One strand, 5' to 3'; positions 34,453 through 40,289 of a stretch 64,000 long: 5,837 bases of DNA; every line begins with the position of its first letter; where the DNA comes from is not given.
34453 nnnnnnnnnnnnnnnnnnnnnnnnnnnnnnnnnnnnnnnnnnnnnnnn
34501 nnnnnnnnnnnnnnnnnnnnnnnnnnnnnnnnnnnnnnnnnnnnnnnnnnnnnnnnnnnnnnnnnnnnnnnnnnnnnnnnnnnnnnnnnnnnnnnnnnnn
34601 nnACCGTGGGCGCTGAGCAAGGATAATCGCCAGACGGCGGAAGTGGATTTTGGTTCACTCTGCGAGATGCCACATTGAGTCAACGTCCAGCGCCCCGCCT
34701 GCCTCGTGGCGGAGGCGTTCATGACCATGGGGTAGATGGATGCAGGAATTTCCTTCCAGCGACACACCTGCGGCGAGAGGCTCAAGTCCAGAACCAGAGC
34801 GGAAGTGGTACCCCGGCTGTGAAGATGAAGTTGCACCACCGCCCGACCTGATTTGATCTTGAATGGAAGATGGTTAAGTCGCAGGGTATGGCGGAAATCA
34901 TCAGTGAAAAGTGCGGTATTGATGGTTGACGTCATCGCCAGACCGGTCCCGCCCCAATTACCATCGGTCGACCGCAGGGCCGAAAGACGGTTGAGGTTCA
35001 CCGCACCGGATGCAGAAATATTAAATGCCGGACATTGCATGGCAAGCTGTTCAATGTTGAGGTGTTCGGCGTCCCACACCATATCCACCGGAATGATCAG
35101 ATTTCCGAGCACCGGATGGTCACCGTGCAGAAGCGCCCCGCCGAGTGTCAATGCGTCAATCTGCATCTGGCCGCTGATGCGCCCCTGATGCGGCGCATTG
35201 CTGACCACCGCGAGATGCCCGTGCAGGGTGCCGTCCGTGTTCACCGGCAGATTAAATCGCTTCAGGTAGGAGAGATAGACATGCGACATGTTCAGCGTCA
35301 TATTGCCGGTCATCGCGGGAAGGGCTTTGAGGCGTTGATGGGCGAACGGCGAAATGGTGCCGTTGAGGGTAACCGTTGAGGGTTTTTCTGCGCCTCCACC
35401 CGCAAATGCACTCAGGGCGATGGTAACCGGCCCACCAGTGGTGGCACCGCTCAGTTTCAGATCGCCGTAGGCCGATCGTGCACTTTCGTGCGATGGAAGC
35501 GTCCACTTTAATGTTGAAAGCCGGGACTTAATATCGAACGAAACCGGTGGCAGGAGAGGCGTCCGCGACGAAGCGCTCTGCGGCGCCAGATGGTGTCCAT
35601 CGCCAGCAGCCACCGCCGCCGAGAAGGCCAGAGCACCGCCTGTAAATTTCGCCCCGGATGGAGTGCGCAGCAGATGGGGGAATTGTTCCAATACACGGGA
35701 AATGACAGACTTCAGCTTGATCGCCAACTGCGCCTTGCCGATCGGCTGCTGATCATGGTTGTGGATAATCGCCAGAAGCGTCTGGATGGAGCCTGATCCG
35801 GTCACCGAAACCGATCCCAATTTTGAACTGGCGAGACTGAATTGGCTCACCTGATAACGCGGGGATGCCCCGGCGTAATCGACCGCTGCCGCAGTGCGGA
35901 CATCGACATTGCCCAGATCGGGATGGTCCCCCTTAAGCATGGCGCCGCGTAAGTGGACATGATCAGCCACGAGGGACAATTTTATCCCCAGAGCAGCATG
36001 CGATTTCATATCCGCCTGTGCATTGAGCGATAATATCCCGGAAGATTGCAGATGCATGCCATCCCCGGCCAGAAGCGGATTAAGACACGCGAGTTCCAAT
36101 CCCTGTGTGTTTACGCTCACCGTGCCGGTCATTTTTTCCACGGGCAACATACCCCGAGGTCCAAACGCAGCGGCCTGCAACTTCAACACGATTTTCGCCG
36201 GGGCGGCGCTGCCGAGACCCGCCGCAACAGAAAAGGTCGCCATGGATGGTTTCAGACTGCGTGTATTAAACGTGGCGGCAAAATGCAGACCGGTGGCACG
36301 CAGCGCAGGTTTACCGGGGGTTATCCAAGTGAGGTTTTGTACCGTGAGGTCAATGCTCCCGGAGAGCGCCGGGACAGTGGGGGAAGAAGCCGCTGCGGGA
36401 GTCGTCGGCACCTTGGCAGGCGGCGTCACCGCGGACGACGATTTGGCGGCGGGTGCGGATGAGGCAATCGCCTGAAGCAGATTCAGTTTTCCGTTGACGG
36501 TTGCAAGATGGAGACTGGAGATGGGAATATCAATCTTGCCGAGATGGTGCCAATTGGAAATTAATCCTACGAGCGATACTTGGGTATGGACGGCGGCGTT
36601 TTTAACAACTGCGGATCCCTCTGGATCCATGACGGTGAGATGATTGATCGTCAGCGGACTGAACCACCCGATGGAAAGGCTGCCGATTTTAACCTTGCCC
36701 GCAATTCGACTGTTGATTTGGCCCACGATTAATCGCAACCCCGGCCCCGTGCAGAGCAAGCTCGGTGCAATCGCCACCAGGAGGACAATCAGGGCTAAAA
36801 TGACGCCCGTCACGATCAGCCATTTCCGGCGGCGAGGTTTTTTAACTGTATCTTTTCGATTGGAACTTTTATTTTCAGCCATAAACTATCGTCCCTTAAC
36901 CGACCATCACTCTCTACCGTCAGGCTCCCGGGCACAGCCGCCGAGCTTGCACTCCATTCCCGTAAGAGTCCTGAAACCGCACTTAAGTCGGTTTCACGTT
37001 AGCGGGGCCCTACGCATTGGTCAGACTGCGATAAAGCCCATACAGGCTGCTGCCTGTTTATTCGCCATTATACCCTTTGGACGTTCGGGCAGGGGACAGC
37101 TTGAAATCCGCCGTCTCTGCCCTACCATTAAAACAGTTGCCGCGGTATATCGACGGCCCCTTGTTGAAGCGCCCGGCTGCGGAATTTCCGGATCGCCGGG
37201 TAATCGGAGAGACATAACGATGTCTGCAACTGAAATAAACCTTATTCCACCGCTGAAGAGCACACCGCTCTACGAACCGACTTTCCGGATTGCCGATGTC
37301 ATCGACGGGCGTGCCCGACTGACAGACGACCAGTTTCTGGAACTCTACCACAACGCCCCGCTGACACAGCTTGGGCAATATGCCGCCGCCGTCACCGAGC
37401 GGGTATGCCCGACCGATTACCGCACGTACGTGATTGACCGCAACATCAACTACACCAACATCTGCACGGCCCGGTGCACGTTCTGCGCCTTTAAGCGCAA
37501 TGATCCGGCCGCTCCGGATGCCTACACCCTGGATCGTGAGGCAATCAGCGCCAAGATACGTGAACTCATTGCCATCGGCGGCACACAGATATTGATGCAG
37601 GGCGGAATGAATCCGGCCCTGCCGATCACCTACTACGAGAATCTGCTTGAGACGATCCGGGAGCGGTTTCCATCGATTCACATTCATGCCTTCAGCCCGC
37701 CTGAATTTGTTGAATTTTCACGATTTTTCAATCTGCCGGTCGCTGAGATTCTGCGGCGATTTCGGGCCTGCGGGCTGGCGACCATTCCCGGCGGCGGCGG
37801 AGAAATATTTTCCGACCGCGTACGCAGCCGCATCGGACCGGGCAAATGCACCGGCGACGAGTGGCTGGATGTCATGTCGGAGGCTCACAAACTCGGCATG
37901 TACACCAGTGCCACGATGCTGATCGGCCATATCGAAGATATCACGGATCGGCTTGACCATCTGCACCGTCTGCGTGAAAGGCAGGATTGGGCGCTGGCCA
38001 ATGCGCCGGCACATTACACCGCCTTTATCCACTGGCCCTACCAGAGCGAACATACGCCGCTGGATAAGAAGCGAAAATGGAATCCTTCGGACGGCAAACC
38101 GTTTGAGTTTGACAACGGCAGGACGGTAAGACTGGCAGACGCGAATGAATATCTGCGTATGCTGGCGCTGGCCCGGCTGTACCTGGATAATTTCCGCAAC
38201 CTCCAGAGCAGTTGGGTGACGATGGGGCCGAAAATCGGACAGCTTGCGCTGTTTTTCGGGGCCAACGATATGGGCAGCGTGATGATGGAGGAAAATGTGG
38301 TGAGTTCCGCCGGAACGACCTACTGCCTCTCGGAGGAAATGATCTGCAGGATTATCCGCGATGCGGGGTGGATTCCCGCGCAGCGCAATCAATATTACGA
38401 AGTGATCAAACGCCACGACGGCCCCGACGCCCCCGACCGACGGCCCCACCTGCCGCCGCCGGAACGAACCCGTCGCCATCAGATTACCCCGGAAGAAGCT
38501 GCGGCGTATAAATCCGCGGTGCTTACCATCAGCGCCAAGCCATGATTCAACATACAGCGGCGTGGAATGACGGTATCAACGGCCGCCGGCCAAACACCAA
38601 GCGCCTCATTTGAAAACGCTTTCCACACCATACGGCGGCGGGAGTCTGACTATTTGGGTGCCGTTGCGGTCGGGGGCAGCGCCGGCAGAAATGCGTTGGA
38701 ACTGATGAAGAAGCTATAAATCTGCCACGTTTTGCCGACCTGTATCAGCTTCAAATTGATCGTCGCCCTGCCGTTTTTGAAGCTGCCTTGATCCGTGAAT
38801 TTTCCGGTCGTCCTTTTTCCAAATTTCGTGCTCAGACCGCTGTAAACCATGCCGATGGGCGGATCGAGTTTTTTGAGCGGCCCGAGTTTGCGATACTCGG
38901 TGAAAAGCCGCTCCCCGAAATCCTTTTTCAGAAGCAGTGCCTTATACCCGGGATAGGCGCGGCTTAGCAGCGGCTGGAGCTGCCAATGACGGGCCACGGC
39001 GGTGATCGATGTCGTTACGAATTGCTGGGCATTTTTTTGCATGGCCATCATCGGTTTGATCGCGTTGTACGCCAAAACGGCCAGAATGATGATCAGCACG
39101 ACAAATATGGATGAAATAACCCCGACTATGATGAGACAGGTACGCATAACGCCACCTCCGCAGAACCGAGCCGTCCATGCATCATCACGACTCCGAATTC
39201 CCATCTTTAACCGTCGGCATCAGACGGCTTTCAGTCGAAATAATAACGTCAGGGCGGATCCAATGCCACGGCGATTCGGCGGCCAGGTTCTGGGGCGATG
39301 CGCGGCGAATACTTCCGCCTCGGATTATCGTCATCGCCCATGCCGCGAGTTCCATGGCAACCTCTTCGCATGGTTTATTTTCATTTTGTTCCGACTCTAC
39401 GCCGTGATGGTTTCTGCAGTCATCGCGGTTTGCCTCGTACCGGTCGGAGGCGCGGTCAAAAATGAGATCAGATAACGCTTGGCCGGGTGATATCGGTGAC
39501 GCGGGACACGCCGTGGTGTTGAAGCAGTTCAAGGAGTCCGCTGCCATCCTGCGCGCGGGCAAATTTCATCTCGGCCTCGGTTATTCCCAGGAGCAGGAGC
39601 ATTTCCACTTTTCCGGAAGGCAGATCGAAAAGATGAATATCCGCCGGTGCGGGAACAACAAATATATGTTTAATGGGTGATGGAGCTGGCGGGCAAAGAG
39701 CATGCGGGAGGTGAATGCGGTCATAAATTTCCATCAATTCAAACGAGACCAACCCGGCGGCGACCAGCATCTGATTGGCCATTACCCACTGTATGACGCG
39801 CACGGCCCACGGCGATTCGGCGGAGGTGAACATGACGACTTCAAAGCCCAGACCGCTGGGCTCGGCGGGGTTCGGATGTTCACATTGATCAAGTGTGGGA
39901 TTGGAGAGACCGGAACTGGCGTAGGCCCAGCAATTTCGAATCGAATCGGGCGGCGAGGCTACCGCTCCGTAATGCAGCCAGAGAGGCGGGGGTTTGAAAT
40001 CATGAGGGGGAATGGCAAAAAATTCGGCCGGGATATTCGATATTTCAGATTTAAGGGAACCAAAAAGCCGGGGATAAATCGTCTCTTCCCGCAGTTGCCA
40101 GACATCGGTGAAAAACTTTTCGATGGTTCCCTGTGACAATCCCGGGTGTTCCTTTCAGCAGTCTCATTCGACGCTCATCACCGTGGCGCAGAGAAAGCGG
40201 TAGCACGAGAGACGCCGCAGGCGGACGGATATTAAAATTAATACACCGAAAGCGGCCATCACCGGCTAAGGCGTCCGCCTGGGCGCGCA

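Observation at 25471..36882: Contiguous envelope-lipid trafficking block: LpxL-like acyltransferase, PqiABC and a 1448-aa AsmA/TamB-like protein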

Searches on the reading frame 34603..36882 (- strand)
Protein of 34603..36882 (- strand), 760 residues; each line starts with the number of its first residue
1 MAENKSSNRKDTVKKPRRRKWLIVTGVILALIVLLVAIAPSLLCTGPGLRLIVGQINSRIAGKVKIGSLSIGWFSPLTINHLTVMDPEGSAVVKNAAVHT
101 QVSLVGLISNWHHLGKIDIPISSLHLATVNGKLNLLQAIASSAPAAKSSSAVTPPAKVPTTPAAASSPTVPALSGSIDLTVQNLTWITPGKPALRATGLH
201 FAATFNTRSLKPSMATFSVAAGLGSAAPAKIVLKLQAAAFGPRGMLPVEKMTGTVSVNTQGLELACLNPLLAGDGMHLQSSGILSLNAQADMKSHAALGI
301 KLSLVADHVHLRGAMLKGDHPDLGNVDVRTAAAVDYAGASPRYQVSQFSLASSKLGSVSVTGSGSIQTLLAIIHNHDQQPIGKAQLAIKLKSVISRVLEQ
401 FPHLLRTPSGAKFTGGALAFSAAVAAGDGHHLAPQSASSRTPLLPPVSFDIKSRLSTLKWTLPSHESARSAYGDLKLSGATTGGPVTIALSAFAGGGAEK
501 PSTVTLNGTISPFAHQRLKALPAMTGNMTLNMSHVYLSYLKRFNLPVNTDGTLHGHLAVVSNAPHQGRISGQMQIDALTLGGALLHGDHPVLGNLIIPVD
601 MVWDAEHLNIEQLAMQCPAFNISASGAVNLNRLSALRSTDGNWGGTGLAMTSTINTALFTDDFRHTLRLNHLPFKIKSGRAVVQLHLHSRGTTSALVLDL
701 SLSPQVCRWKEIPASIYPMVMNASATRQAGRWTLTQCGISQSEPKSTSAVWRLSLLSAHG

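Call 59: predict_structure(alignment_id=A4)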
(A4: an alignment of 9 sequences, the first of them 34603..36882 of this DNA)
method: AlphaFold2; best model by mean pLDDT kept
length: 760 residues; sequences in the alignment: 9
mean_pLDDT: 78.3   pTM: 0.65
mean pLDDT of the five models: 78.3, 73.6, 71.0, 70.0, 68.9
residues with pLDDT >= 90: 250; 70-90: 323; 50-70: 117; < 50: 70
segments of 3 or more residues with pLDDT < 50: 1-18, 131-133, 136-170, 430-440
pLDDT, mean of each block of 10 residues (from residue 1): 34 39 59 66 64 65 71 75 72 76 71 78 70 47 33 29 35 77 77 75 76 78 59 74 71 83 77 79 89 81 92 87 94 83 93 95 88 65 90 94 89 94 78 42 80 96 82 96 91 84 95 87 92 85 67 93 93 90 78 92 91 93 91 70 83 94 86 91 93 90 92 90 86 87 78 68
secondary structure, 60 per line:
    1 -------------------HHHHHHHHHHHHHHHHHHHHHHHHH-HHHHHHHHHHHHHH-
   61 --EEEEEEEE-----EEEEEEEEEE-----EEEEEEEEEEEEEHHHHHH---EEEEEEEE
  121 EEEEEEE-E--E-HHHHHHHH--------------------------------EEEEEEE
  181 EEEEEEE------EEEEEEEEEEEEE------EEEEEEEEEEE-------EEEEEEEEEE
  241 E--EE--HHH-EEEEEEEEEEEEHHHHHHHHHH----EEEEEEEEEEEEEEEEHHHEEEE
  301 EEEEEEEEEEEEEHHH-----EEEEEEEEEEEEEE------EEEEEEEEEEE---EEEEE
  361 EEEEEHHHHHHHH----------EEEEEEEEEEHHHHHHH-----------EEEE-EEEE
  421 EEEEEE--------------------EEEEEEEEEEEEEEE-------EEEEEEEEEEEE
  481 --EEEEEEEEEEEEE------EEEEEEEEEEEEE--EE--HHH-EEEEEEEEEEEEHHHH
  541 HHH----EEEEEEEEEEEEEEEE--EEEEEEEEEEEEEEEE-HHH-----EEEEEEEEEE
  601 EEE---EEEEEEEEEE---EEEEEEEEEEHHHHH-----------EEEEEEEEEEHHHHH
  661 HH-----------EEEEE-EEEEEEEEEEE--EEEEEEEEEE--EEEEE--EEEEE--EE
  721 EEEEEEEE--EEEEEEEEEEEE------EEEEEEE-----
elements in order (helices of 4 or more, strands of 3 or more residues): H20-44 H46-59 E63-70 E76-85 E91-103 H104-109 E113-127 H134-141 E174-187 E194-206 E213-223 E231-241 E252-263 H264-273 E278-293 E297-313 E322-335 E342-352 E356-365 H366-373 E384-393 H394-400 E412-415 E417-426 E447-461 E469-480 E483-495 E502-514 E525-536 H537-543 E548-563 E566-581 E591-603 E607-616 E620-629 H630-634 E646-655 H656-662 E674-678 E680-690 E693-702 E705-709 E712-716 E719-728 E731-742 E749-755

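Call 63: fold_search(model_id=the predicted structure, library=pdb)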
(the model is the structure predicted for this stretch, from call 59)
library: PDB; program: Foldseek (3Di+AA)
matches with E <= 10: 265; with E <= 0.001: 0
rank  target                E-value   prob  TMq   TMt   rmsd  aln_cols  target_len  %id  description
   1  9coo_A                1.6e-02  0.91  0.23  0.36  13.8       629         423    7  Nanobody 4 bound to Apolipoprotein B 100 (released 2024-12-25)
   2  9kn3_A                3.3e-02  0.15  0.11  0.11  35.0       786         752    5  Cryo-EM structure of LptDEM complex from Escherichia coli (released 2025-07-23)
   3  5fr8_A                5.9e-02  0.12  0.09  0.09  34.1       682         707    6  Crystal structure of the siderophore receptor PirA from Acinetobacter baumannii (released 2016-05-11)
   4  9rps_A                6.9e-02  0.13  0.12  0.12  33.8       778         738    6  Cryo-EM structure of Shigella flexneri LptDE in complex with RTP45 superinfection exclusion protein from RTP bacteriop (released 2025-12-10)
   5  9p4v_A                1.2e-01  0.14  0.12  0.06  25.8       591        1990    9  Atomic model of wild type S. cerevisiae Fatty Acid Synthase (FAS) in complex with Palmitoyl-CoA (in vitro binding) (released 2025-08-27)
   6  9rpr_A                1.4e-01  0.06  0.08  0.09  32.7       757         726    6  Cryo-EM structure of LptDEM complex containing Shigella flexneri LptE and endogenous E. coli LptD and LptM (released 2025-12-10)
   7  4rhb_A                1.5e-01  0.10  0.10  0.12  34.5       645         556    6  Crystal structure of the lipopolysaccharide assembly complex LptD-LptE from the Escherichia coli outer membrane (released 2015-08-26)
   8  2qtk_B                1.5e-01  0.06  0.07  0.11  31.9       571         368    7  Crystal Structure of the outer membrane protein opdK from Pseudomonas aeruginosa (released 2008-06-24)
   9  1t16_A                1.7e-01  0.09  0.08  0.13  31.2       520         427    6  Crystal structure of the bacterial fatty acid transporter FadL from Escherichia coli (released 2004-06-15)
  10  9bdt_A                2.0e-01  0.12  0.15  0.06  28.9       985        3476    8  Apolipoprotein B 100 bound to LDL receptor and legobody (released 2024-12-25)
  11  9a2z_MODEL_1_A        2.0e-01  0.06  0.09  0.09  34.5       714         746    8  Model of E. coli FepA by in-cell photo-crosslinking MS and deep learning (released 2023-02-24)
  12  9a39_MODEL_1_A        2.2e-01  0.04  0.09  0.09  36.2       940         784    8  Model of E. coli LptD by in-cell photo-crosslinking MS and deep learning (released 2023-02-24)
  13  4rhb_C                2.6e-01  0.09  0.10  0.12  34.5       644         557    6  Crystal structure of the lipopolysaccharide assembly complex LptD-LptE from the Escherichia coli outer membrane (released 2015-08-26)
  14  5mzs                  3.2e-01  0.07  0.09  0.10  33.3       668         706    6  Crystal structure of the ferric enterobactin receptor (PfeA) mutant (R480A_Q482A) from Pseudomonas aeruginosa (released 2018-02-14)
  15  7omm_A                3.3e-01  0.08  0.14  0.15  33.9       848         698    8  Cryo-EM structure of N. gonorhoeae LptDE in complex with ProMacrobodies (MBPs have not been built de novo) (released 2022-05-04)
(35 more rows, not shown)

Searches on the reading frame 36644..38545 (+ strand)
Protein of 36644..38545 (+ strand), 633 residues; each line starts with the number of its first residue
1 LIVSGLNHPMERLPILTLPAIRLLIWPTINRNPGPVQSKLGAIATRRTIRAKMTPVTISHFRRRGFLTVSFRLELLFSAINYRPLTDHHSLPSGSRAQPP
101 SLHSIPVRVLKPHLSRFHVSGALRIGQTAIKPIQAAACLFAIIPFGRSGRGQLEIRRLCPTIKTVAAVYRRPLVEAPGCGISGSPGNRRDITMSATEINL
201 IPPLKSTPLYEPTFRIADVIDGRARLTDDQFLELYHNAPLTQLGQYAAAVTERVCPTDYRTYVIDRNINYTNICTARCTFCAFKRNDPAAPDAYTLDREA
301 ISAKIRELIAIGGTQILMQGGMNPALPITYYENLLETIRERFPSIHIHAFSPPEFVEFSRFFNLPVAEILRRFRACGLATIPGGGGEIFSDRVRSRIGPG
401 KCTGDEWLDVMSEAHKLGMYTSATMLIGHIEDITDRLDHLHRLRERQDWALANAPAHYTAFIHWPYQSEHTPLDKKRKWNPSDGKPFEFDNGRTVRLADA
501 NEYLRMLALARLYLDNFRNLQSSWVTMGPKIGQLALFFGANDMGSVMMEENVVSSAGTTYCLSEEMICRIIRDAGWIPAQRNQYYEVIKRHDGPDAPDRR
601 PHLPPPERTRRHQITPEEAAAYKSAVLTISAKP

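Call 7: search_protein_families(library=pfam, proteins=[window:36644-38545:+], max_evalue=0.001)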
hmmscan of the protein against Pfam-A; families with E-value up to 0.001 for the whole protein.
window:36644-38545:+ (633 aa): 2 families
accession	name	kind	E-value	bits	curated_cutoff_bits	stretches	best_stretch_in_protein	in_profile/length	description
PF19288.4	CofH_C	-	4e-33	114.4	27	1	458-588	4-119/125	CofH/MqnC C-terminal region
PF04055.27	Radical_SAM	-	1.8e-19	71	29.5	1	268-442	1-165/166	Radical SAM superfamily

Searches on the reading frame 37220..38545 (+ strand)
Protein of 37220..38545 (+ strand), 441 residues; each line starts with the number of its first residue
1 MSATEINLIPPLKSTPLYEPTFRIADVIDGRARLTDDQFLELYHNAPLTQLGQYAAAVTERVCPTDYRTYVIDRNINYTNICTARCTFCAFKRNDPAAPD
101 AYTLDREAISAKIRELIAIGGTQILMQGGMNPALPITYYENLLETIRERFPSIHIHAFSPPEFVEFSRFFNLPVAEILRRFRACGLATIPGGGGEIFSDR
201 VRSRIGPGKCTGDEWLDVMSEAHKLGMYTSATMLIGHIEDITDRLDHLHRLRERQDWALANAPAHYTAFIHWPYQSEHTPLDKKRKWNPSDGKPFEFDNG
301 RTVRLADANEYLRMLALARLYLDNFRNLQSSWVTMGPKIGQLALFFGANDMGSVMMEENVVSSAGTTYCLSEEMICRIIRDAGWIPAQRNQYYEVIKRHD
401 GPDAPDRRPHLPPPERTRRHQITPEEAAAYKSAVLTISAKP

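Call 82: search_protein_families(library=ncbifam, proteins=[window:37220-38545:+], max_evalue=0.001)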
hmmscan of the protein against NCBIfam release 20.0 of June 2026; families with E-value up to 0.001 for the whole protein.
window:37220-38545:+ (441 aa): 14 families
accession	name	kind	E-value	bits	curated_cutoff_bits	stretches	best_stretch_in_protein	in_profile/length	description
TIGR03699.1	menaquin_MqnC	equivalog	3.1e-133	443.8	428.1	1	33-396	2-342/342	cyclic dehypoxanthinyl futalosine synthase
NF006277.0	PRK08445.1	equivalog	4e-119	397.5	576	1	32-398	2-347/348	dehypoxanthine futalosine cyclase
TIGR00423.1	TIGR00423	subfamily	1.4e-104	349.7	260.25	1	69-396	2-310/310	CofH family radical SAM protein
TIGR03700.1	mena_SCO4494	equivalog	6e-90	301.7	434.55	1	28-395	5-350/351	aminofutalosine synthase MqnE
NF005609.0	PRK07360.1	equivalog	4.8e-86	288.9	426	1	33-398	20-370/374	7,8-didemethyl-8-hydroxy-5-deazariboflavin synthase subunit CofH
TIGR03551.1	F420_cofH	equivalog_domain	6.2e-86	288.3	374.1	1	36-395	3-344/345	5-amino-6-(D-ribitylamino)uracil--L-tyrosine 4-hydroxyphenyl transferase CofH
NF006687.0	PRK09234.1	equivalog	1.6e-75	254.9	1018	1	31-398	489-839/849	bifunctional FO biosynthesis protein CofGH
NF006276.0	PRK08444.1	equivalog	5.8e-62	209.8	560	2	29-285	8-256/353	aminofutalosine synthase MqnE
NF004580.0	PRK05926.1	equivalog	6.2e-47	160.6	583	1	23-389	17-365/370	hypothetical protein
TIGR03956.1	rSAM_HydE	equivalog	6e-09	35.6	254.6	1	30-155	7-131/340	[FeFe] hydrogenase H-cluster radical SAM maturase HydE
TIGR02351.2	thiH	equivalog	2e-07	30.4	380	1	76-158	77-158/364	2-iminoacetate synthase ThiH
NF004884.0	PRK06245.1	equivalog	1.4e-06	27.5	209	1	68-135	11-75/340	7,8-didemethyl-8-hydroxy-5-deazariboflavin synthase subunit CofG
TIGR03550.1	F420_cofG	equivalog_domain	2.3e-06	27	213.35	1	76-135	8-66/322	7,8-didemethyl-8-hydroxy-5-deazariboflavin synthase CofG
TIGR03957.1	rSAM_HmdB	equivalog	8.5e-06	25.2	320.9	0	202-255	158-210/317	5,10-methenyltetrahydromethanopterin hydrogenase cofactor biosynthesis protein HmdB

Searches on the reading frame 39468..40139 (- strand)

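Call 7: search_protein_families(library=pfam, proteins=[window:39468-40139:-], max_evalue=0.001)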
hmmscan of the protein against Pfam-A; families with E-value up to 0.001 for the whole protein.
window:39468-40139:- (223 aa): 1 family
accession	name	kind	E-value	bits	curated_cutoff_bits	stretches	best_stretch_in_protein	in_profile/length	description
PF05076.18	SUFU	-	2e-18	67.3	25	1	63-220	11-172/172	Suppressor of fused protein (SUFU)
